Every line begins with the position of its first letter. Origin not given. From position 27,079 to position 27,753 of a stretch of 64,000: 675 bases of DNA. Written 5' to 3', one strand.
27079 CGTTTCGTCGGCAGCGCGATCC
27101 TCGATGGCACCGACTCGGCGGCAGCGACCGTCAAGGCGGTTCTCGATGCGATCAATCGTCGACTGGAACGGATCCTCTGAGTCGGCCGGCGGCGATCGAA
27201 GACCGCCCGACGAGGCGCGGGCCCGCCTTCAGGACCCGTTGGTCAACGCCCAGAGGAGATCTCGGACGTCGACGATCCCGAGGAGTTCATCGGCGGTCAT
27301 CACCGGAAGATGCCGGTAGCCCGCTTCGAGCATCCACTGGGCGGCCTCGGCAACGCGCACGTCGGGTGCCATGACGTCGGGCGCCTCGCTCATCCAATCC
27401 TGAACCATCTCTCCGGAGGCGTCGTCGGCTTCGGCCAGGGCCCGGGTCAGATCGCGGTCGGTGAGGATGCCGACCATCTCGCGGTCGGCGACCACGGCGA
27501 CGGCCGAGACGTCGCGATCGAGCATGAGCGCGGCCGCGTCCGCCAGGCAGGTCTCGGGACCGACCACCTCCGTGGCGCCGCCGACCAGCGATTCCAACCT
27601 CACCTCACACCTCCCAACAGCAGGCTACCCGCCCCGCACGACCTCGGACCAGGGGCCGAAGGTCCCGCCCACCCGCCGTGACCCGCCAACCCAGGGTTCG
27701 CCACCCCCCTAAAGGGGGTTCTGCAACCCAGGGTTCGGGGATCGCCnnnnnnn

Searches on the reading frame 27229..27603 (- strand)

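Call 19: search_protein_families(library=pfam, proteins=[window:27229-27603:-], max_evalue=0.00001)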
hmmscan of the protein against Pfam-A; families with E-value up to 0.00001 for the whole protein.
window:27229-27603:- (124 aa): 1 family
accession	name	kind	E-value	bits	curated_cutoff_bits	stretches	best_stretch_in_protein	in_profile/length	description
PF00571.33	CBS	-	2.5e-18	66.6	24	2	16-57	14-56/57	CBS domain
